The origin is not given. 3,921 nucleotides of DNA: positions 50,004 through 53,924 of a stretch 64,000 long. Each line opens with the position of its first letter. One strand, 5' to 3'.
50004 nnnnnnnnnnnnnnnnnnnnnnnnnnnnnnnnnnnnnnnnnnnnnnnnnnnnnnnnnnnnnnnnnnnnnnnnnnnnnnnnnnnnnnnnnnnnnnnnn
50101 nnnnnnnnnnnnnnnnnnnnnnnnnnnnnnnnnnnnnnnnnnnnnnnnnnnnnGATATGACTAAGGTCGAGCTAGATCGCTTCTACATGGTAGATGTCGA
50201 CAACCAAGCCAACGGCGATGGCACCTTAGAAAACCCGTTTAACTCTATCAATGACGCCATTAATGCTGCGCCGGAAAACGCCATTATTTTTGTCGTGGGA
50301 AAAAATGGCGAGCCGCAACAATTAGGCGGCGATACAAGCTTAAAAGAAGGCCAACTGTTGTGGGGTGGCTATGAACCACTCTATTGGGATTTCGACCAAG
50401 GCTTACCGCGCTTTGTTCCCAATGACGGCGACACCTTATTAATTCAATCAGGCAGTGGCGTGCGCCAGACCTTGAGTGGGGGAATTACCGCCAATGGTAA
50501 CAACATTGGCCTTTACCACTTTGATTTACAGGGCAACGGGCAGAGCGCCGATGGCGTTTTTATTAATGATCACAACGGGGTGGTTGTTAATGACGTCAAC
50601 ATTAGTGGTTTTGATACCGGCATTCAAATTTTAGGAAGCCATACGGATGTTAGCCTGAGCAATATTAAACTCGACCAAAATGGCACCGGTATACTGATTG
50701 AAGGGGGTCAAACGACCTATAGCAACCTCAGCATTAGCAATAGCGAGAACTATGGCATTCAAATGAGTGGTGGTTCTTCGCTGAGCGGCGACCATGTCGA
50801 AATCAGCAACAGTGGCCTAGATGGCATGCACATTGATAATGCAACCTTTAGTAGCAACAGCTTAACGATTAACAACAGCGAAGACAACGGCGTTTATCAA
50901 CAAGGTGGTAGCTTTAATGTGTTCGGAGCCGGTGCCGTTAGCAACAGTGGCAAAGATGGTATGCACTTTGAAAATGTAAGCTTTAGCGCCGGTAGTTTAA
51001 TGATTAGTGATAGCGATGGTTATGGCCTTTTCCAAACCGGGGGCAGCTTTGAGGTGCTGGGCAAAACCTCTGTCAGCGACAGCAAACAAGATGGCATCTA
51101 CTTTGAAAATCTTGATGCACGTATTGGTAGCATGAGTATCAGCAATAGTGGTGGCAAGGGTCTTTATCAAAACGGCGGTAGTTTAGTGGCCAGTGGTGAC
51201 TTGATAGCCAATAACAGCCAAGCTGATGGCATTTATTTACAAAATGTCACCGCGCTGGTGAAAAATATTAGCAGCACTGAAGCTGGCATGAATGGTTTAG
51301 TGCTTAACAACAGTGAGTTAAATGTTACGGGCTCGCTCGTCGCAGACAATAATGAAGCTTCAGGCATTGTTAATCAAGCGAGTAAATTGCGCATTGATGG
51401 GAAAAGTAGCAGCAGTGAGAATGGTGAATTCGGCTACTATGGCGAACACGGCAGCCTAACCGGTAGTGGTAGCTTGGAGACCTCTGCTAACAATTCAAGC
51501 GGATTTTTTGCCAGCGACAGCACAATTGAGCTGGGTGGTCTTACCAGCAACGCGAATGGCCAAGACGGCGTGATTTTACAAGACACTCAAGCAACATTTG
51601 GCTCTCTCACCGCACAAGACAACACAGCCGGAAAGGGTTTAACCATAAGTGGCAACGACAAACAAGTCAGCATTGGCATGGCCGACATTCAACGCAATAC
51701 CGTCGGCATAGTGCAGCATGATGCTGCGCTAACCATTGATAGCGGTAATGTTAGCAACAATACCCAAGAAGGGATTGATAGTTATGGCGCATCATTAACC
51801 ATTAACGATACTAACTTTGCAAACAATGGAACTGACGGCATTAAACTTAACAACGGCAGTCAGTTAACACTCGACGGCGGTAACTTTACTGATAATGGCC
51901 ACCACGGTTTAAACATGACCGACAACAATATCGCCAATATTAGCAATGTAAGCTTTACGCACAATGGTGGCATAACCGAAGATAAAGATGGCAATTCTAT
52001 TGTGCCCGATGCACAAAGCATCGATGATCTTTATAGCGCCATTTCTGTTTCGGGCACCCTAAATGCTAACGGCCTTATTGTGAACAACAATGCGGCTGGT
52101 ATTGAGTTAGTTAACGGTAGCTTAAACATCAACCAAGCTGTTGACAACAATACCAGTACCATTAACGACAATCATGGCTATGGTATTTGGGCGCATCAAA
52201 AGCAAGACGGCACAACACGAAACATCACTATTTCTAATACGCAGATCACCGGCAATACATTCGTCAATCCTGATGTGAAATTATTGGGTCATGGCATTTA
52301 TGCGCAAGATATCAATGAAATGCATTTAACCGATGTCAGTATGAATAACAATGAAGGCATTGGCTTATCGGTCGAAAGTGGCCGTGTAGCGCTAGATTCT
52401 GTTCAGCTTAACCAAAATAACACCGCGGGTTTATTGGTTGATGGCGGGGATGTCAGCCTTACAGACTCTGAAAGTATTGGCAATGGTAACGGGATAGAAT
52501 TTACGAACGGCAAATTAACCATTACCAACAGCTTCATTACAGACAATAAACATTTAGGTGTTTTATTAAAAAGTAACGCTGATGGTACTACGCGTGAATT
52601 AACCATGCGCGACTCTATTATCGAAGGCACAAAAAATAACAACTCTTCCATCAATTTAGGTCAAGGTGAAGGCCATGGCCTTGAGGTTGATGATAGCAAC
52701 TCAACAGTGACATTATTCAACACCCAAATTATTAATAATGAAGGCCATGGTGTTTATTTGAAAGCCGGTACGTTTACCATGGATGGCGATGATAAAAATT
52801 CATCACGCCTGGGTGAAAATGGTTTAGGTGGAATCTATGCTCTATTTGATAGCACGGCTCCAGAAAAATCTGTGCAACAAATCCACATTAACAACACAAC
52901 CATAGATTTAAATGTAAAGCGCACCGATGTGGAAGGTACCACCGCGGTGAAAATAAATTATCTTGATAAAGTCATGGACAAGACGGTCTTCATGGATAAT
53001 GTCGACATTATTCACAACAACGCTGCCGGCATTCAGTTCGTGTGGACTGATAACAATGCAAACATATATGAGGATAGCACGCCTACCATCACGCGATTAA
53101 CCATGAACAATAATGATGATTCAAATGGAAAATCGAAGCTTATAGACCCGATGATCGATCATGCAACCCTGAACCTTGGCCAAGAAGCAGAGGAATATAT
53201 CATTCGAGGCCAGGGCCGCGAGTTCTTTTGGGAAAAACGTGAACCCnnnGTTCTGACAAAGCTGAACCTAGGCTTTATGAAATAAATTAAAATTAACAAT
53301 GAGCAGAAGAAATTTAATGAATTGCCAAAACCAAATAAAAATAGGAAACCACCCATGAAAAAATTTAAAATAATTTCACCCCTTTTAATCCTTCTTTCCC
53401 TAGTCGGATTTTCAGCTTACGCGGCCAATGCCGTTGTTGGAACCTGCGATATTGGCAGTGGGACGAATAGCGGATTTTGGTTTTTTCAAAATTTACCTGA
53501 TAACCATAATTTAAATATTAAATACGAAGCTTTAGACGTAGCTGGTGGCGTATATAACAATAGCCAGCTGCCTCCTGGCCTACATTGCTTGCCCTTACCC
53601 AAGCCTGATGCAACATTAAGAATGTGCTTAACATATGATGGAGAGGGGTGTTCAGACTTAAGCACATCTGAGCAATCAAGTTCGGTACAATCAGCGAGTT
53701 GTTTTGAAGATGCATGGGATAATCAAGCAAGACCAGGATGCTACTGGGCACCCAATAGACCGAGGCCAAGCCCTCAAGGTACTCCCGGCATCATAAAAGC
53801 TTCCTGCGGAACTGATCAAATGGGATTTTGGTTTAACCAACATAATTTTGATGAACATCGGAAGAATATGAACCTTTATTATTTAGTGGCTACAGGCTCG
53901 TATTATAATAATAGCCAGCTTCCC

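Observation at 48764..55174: ~6.4 kb plus-strand island inserted between rpsL and rpoC in an otherwise conserved minus-strand superoperon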

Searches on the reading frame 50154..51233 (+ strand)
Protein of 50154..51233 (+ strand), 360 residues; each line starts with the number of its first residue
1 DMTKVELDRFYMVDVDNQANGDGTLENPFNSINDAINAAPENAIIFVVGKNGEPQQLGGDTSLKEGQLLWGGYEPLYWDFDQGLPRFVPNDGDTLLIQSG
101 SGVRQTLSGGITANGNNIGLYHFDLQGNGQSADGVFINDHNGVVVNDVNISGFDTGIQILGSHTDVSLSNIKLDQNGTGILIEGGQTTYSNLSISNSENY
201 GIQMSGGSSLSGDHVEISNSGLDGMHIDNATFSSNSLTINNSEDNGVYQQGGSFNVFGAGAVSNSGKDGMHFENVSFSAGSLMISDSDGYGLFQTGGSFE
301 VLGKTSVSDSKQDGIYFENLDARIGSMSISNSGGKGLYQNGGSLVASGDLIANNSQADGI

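Call 86: search_protein_families(library=pfam, proteins=[window:50154-51233:+], max_evalue=0.05)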
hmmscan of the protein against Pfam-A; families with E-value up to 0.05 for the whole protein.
window:50154-51233:+ (360 aa): 2 families
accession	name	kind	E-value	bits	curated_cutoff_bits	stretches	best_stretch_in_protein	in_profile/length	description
PF13229.12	Beta_helix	-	1.1e-11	45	25.9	3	134-298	2-148/158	Right handed beta helix region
PF05048.19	NosD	-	2.9e-05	24.1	23.6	1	128-246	34-150/212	Periplasmic copper-binding protein (NosD)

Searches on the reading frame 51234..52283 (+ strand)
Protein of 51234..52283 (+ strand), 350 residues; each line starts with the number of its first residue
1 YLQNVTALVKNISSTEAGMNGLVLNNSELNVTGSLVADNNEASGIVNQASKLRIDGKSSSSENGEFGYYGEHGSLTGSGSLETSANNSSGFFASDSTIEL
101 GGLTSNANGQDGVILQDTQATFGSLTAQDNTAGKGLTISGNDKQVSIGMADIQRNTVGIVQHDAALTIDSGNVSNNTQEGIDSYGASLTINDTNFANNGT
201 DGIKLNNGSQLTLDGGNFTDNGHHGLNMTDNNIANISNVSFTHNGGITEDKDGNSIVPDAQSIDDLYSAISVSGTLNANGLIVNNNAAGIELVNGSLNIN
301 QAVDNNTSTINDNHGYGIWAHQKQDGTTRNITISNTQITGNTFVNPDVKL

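Call 86: search_protein_families(library=pfam, proteins=[window:51234-52283:+], max_evalue=0.05)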
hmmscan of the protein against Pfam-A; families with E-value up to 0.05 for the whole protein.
window:51234-52283:+ (350 aa): 1 family
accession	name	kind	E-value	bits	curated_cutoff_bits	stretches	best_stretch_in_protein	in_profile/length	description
PF13229.12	Beta_helix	-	1.1e-13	51.5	25.9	2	185-337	7-157/158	Right handed beta helix region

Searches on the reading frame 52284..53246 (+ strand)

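Call 86: search_protein_families(library=pfam, proteins=[window:52284-53246:+], max_evalue=0.05)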
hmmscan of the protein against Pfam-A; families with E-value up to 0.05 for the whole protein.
window:52284-53246:+ (321 aa): 2 families
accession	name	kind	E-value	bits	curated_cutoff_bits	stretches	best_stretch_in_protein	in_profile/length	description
PF13229.12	Beta_helix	-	2.4e-10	40.7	25.9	1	2-119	23-140/158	Right handed beta helix region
PF22199.2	FKBP26_IF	-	0.014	15.7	27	1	9-38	12-41/46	FKBP26, IF domain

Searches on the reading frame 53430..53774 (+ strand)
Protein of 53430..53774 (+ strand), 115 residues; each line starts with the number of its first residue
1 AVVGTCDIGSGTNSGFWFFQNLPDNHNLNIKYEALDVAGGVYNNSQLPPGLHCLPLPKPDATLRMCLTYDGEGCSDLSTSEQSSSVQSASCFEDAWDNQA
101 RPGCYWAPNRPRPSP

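Call 36: search_protein_representatives(alignment_id=A1)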
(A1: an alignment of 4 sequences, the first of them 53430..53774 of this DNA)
Query: 4 sequences, 106 profile positions. Proteins with E-value up to 0.001 (for the whole library): 4; up to 1e-10: 3; up to 1e-30: 1. The best 4 are listed.
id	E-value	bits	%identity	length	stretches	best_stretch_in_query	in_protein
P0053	7.2e-91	316.0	-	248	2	1-106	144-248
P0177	2.2e-18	82.9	-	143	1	3-103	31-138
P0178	2.3e-15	73.3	-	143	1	1-104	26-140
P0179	1.4e-04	38.6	-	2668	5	25-86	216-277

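Call 39: find_encoding_contigs(protein=P0177, flank=8000, max_places=3)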
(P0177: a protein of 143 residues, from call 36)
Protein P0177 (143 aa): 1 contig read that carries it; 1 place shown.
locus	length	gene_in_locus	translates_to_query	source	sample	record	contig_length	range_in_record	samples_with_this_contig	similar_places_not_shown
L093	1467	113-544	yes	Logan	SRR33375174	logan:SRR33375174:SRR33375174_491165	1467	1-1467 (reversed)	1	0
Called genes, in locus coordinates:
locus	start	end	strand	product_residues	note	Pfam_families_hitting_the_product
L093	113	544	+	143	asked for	-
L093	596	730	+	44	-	-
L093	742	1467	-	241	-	?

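Call 41: find_related_loci(query=A2, collection=metagenome_contigs, flank=10000)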
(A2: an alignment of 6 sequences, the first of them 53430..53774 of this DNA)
Query A2 (115 aa) in metagenome_contigs; peptide patterns used: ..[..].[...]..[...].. (x = any residue, [..] = any of these).
58 stretches matched a pattern, but none encodes a relative of the query by tblastn (E <= 1e-3).

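Call 62: find_encoding_contigs(protein=P0178, flank=8000, max_places=3)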
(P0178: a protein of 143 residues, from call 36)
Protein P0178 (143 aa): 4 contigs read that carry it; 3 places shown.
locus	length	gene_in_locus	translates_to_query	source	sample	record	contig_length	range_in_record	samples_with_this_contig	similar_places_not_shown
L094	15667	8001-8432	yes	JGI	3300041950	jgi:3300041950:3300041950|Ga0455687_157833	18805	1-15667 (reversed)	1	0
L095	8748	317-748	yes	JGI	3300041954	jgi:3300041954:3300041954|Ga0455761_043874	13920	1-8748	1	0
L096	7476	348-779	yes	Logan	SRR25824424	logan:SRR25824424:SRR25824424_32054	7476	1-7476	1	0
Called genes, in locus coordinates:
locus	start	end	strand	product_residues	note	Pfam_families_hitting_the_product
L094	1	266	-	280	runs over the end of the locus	PF25954:Beta-barrel_RND_2 (faint), PF00364:Biotin_lipoyl (faint), PF25917:BSH_RND, PF25919:BSH_CusB, PF25973:BSH_CzcB, PF25984:BSH_YknX (faint), PF25963:Beta-barrel_AAEA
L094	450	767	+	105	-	-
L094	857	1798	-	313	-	PF01263:Aldose_epim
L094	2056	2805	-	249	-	PF18912:DZR_2 (weak)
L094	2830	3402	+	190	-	PF02632:BioY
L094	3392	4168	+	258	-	PF13489:Methyltransf_23, PF13847:Methyltransf_31, PF08241:Methyltransf_11, PF08242:Methyltransf_12, PF13649:Methyltransf_25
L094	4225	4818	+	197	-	-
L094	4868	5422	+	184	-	-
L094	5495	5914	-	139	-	-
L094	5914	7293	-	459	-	PF00817:IMS, PF11799:IMS_C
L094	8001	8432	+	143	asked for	-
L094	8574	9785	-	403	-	-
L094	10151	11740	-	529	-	-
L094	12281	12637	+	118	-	-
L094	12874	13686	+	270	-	-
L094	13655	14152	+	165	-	-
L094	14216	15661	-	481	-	PF11893:DUF3413, PF00884:Sulfatase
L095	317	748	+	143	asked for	-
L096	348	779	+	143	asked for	-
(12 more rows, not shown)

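Call 67: predict_structure(alignment_id=A2)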
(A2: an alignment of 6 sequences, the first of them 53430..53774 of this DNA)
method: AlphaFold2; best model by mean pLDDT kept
length: 115 residues; sequences in the alignment: 6
mean_pLDDT: 75.9   pTM: 0.66
mean pLDDT of the five models: 75.9, 75.2, 61.2, 59.5, 59.1
residues with pLDDT >= 90: 0; 70-90: 85; 50-70: 28; < 50: 2
segments of 3 or more residues with pLDDT < 50: none
pLDDT, mean of each block of 10 residues (from residue 1): 77 78 72 76 80 86 79 77 76 66 78 58
secondary structure, 60 per line:
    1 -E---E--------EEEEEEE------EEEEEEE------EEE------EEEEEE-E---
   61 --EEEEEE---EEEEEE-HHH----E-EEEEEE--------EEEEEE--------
elements in order: E15-21 E28-34 E41-43 E50-55 E63-68 E72-77 E88-93 E102-107

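Call 91: search_protein_families(library=pfam, proteins=[L093:742-1467:-, L094:8574-9785:-, L094:10151-11740:-, L094:5495-5914:-], max_evalue=0.01)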
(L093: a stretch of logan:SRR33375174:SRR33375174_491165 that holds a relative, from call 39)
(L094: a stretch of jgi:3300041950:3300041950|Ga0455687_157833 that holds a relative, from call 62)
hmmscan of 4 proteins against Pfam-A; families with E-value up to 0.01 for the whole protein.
L093:742-1467:- (241 aa): 6 families
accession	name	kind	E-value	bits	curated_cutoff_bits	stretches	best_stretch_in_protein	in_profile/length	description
PF01207.24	Dus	-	2.9e-75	253.7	20.4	1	1-236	67-302/311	Dihydrouridine synthase (Dus)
PF01180.27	DHO_dh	-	8.7e-06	25.6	27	1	107-165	228-288/291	Dihydroorotate dehydrogenase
PF04131.20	NanE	-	0.00011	21.9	27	1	102-149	130-175/192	Putative N-acetylmannosamine-6-phosphate epimerase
PF00977.27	His_biosynth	-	0.00054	19.9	23.6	1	32-149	100-221/228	Histidine biosynthesis protein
PF01680.23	SOR_SNZ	-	0.0018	18.6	27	0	75-142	23-94/207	SOR/SNZ family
PF05690.20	ThiG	-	0.0019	18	23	1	77-149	136-206/247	Thiazole biosynthesis protein ThiG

L094:8574-9785:- (403 aa): 1 family
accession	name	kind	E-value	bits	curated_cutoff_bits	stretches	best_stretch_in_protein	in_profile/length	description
PF02661.23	Fic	-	7.9e-05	23.9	24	1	312-349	55-92/93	Fic/DOC family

L094:10151-11740:- (529 aa): 0 families

L094:5495-5914:- (139 aa): 0 families

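Call 96: fold_search(model_id=the predicted structure, library=pdb)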
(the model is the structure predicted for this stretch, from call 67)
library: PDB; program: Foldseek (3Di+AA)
matches with E <= 10: 626; with E <= 0.001: 0
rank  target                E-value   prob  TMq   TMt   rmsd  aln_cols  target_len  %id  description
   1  4zgh                  1.7e-01  0.33  0.33  0.12   7.0       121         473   13  Structure of Sugar Binding Protein Pneumolysin (released 2016-03-09)
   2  7nqk_A                2.0e-01  0.75  0.43  0.10   6.2       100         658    7  Cryo-EM structure of the mammalian peptide transporter PepT2 (released 2021-07-07)
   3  4s3p_B                4.2e-01  0.18  0.28  0.06  14.2        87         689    9  Amylomaltase MalQ from Escherichia coli, apo structure (released 2015-07-08)
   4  7y1i_B                4.5e-01  0.44  0.44  0.42   5.8       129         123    6  Crystal Structure of TTR-G67R (released 2023-03-01)
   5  5h0v_D                5.0e-01  0.51  0.45  0.44   5.7       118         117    3  Crystal structure of H88A mutated human transthyretin (released 2017-06-14)
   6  3cqf_A                5.3e-01  0.28  0.39  0.13   6.6       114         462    6  Crystal structure of anthrolysin O (ALO) (released 2009-03-17)
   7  4deu_A                5.6e-01  0.47  0.43  0.43   5.6       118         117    2  Crystal Structure of the Wild Type TTR Binding Naringenin (TTRwt:NAR) (released 2012-11-21)
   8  5cr6                  5.6e-01  0.33  0.41  0.14   6.8       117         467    8  Structure of pneumolysin at 1.98 A resolution (released 2015-09-16)
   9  5ly6                  5.6e-01  0.08  0.24  0.09   9.6       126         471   11  CryoEM structure of the membrane pore complex of Pneumolysin at 4.5A (released 2017-04-05)
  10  5aof                  6.0e-01  0.20  0.35  0.12   6.9       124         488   13  Crystal structure of pneumolysin deletion mutant Delta146_147. (released 2016-10-05)
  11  4jde_B                6.0e-01  0.08  0.21  0.17  12.6        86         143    6  Crystal structure of PUD-1/PUD-2 heterodimer (released 2013-11-06)
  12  4s3q_B                6.3e-01  0.30  0.31  0.07   5.9        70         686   11  Amylomaltase MalQ from Escherichia coli in complex with maltose (released 2015-07-08)
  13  7kjj_B                6.3e-01  0.23  0.36  0.37   6.6       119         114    4  Reconstructed ancestor of HIUases and Transthyretins (released 2021-05-19)
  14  1bzd_A                6.7e-01  0.41  0.45  0.42   6.0       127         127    5  TERTIARY STRUCTURES OF THREE AMYLOIDOGENIC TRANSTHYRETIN VARIANTS AND IMPLICATIONS FOR AMYLOID FIBRIL FORMATION (released 1998-11-04)
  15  1kgi_C                6.7e-01  0.38  0.44  0.42   6.0       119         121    6  Rat transthyretin (also called prealbumin) complex with 3,3',5,5'-tetraiodothyroacetic acid (t4ac) (released 2002-11-27)
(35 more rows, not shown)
